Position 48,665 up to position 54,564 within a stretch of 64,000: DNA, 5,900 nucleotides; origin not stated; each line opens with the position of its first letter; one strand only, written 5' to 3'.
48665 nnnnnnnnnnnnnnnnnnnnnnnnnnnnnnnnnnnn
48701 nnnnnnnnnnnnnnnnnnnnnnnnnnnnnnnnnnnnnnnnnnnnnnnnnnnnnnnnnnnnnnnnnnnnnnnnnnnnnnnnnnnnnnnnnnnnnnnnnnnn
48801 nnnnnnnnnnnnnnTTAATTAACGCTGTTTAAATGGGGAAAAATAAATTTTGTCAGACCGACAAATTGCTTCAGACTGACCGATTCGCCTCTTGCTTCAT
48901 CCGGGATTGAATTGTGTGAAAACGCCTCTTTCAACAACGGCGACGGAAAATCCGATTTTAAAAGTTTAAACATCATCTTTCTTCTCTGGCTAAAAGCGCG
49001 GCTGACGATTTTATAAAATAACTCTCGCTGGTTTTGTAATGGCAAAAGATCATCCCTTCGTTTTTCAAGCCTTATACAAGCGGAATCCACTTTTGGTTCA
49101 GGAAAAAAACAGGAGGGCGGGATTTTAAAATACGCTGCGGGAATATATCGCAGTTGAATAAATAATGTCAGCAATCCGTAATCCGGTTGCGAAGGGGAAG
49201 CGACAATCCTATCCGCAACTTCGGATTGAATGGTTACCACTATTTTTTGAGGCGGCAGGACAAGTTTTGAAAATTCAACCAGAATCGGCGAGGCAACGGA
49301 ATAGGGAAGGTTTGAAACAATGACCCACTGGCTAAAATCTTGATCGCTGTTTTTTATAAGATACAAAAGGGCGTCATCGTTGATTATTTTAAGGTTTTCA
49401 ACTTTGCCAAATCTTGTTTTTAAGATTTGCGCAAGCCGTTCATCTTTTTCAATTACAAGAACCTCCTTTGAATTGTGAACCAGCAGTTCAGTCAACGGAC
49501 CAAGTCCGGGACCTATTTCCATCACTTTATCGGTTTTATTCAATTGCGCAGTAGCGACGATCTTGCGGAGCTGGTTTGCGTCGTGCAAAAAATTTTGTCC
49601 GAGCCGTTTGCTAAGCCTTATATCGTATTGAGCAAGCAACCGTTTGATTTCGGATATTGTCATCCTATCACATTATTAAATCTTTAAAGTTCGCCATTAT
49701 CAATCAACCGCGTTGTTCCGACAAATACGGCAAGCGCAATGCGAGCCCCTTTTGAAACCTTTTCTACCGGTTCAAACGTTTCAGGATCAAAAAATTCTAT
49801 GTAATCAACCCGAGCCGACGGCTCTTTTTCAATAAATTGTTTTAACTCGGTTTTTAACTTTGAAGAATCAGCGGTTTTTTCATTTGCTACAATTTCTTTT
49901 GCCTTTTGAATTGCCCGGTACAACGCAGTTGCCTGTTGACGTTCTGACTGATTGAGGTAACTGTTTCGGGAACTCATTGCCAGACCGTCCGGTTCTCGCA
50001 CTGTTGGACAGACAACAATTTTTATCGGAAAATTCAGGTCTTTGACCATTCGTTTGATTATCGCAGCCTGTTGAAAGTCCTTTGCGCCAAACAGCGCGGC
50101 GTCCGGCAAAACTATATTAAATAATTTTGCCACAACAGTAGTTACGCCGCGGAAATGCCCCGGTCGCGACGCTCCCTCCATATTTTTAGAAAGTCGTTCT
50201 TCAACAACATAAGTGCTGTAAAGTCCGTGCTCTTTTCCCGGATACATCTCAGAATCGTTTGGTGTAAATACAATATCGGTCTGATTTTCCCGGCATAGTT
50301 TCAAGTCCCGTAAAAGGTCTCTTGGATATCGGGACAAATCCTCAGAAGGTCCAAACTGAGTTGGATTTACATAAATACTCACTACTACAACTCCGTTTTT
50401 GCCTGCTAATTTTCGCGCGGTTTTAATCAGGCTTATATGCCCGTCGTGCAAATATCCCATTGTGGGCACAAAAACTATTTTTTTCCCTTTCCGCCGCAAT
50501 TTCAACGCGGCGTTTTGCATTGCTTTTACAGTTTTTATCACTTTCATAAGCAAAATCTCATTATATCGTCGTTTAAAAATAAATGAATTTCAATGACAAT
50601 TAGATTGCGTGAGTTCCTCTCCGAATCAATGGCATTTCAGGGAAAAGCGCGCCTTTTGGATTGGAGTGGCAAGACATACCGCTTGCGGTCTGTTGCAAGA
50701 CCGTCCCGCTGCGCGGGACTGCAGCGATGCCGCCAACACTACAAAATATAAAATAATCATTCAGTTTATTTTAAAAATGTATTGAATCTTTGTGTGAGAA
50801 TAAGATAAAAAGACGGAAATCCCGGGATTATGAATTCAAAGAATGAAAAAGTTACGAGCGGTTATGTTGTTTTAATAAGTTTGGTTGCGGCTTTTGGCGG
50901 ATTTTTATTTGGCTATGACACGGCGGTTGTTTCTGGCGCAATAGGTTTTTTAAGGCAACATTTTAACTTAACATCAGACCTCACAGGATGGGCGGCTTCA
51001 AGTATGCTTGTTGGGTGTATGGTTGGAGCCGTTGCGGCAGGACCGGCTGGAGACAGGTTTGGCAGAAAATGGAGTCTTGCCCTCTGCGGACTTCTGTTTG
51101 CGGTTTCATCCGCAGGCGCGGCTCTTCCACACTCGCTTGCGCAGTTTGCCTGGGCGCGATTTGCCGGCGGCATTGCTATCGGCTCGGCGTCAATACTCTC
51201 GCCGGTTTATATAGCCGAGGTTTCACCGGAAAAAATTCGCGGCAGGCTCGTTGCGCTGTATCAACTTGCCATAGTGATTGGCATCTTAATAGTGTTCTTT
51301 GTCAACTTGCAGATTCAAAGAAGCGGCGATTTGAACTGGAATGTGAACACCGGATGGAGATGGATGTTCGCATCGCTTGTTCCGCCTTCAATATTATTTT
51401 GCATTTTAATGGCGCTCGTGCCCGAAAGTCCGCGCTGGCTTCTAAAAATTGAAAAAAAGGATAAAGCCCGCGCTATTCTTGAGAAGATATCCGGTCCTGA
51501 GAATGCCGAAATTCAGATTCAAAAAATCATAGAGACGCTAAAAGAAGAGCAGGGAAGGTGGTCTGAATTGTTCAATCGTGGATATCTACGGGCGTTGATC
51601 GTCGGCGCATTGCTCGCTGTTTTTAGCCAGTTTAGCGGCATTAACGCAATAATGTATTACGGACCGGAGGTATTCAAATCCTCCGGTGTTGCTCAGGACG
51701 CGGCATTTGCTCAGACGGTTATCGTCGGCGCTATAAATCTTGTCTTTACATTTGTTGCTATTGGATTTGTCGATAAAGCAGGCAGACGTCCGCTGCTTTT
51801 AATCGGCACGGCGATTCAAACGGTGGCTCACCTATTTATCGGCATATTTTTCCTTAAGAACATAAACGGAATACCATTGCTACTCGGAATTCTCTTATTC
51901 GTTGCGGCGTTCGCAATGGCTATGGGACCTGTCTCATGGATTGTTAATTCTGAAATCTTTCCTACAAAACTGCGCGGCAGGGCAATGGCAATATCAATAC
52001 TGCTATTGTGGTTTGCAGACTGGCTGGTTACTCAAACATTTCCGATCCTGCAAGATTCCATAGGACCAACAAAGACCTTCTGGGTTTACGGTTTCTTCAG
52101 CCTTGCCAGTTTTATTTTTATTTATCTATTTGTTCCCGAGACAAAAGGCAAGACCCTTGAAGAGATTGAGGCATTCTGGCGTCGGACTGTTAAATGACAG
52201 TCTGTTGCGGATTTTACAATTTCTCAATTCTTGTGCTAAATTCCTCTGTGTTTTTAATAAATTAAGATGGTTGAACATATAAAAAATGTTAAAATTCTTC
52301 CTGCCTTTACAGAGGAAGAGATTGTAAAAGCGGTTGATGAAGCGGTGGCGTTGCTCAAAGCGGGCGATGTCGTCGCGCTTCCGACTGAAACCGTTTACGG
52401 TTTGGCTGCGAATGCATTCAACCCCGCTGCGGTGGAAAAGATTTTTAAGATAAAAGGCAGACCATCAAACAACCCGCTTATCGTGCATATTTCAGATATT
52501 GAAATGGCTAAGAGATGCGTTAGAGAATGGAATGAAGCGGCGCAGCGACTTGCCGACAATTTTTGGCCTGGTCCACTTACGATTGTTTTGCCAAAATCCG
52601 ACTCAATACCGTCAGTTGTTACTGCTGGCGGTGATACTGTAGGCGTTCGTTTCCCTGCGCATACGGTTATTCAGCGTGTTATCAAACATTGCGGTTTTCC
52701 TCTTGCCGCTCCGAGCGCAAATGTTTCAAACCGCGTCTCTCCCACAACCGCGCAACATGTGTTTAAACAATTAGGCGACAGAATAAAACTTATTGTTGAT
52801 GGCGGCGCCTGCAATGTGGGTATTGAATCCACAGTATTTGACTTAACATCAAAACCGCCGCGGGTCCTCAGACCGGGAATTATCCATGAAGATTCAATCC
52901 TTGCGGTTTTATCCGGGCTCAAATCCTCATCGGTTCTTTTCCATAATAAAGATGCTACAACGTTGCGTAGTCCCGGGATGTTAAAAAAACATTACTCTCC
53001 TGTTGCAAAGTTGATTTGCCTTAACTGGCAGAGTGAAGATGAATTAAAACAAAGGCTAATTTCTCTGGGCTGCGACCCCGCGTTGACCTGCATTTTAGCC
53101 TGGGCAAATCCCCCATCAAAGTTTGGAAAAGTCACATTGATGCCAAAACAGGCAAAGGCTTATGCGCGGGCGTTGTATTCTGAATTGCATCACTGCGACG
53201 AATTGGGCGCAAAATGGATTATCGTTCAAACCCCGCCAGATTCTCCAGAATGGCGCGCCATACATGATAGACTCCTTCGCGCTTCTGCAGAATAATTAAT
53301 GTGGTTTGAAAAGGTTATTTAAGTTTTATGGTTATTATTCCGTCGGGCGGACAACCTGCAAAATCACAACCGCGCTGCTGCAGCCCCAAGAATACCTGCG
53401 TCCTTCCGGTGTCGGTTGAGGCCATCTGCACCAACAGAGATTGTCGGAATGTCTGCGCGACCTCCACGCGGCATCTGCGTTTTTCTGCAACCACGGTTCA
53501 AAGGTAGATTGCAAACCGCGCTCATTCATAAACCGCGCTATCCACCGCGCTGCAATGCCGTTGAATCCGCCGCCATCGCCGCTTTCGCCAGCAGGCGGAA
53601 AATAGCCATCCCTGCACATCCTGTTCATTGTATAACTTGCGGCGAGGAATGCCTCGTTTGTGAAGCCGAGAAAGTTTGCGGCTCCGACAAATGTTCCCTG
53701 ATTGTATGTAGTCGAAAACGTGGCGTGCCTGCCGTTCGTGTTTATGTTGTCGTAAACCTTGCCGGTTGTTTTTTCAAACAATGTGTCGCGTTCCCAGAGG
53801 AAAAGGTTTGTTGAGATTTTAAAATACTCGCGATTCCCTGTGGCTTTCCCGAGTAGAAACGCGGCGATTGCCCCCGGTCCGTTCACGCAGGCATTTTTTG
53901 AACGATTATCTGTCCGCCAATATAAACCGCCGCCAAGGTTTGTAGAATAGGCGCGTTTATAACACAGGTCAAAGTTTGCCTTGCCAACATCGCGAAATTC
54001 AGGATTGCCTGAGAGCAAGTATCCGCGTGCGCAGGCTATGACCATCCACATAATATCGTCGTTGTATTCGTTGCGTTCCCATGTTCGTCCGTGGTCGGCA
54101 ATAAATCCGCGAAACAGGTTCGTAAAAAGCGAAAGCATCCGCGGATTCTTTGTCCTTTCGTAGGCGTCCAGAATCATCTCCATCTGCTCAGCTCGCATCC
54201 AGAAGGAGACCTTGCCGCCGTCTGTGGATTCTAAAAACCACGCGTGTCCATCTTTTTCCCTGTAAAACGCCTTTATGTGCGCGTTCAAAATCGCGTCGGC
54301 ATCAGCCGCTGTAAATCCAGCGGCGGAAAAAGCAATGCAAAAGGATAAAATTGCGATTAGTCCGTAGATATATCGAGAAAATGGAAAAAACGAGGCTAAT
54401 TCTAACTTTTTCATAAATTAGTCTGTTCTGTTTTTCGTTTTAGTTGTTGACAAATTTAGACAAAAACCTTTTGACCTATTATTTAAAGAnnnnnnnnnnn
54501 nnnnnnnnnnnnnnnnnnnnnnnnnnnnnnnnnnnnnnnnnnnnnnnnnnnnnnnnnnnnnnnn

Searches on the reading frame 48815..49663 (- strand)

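Call 8: search_protein_families(library=pfam, proteins=[window:48815-49663:-], max_evalue=0.001)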
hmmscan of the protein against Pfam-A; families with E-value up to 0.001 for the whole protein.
window:48815-49663:- (282 aa): 1 family
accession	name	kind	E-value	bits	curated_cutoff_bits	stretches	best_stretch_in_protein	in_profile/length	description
PF00398.26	RrnaAD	-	2.5e-51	174.7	24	1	18-273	5-260/263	Ribosomal RNA adenine dimethylase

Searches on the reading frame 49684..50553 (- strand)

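Call 8: search_protein_families(library=pfam, proteins=[window:49684-50553:-], max_evalue=0.001)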
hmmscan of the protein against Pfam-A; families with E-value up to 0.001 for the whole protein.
window:49684-50553:- (289 aa): 1 family
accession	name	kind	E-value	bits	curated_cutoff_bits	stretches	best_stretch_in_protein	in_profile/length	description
PF02569.21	Pantoate_ligase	-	1.1e-108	362.9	20.7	1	4-286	1-266/268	Pantoate-beta-alanine ligase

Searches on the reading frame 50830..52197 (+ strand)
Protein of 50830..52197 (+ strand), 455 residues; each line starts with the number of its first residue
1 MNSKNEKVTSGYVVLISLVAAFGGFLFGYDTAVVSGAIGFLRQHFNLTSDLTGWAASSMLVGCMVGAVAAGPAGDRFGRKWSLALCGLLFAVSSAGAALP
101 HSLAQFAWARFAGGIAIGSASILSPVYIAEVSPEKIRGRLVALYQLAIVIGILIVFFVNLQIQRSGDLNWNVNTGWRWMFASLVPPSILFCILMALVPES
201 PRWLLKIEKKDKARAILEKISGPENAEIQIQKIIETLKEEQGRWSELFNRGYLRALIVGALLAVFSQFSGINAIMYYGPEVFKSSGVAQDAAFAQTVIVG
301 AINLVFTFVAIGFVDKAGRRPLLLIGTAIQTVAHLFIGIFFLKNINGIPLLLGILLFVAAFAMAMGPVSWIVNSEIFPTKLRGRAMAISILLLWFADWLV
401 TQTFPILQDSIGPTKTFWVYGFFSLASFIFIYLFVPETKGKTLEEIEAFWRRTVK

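Call 8: search_protein_families(library=pfam, proteins=[window:50830-52197:+], max_evalue=0.001)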
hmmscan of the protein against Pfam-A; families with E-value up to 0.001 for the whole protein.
window:50830-52197:+ (455 aa): 2 families
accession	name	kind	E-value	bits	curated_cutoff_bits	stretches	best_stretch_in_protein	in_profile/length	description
PF00083.30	Sugar_tr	-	7e-131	437.6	22.3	1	17-450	2-452/452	Sugar (and other) transporter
PF07690.21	MFS_1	-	2.5e-41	142.2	33.4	2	21-308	2-253/347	Major Facilitator Superfamily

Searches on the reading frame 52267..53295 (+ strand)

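Call 8: search_protein_families(library=pfam, proteins=[window:52267-53295:+], max_evalue=0.001)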
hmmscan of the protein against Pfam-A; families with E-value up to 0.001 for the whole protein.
window:52267-53295:+ (342 aa): 2 families
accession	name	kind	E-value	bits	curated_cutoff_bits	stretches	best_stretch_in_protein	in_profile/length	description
PF01300.24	Sua5_yciO_yrdC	-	1.1e-65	221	25.1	1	29-204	2-178/178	Telomere recombination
PF03481.19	Sua5_C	-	8.2e-21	75.4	22.9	1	226-341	18-136/136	Threonylcarbamoyl-AMP synthase, C-terminal domain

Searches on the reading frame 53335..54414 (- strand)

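Call 56: search_protein_families(library=pfam, proteins=[window:53335-54414:-], max_evalue=0.00001)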
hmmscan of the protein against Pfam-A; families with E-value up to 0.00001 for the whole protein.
window:53335-54414:- (359 aa): 2 families
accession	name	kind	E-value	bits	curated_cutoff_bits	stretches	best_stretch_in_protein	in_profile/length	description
PF03663.20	Glyco_hydro_76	-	2e-36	126.7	25.9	1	37-338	4-337/366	Glycosyl hydrolase family 76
PF07470.19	Glyco_hydro_88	-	8.6e-06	25.4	26.6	0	72-230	29-185/352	Glycosyl Hydrolase Family 88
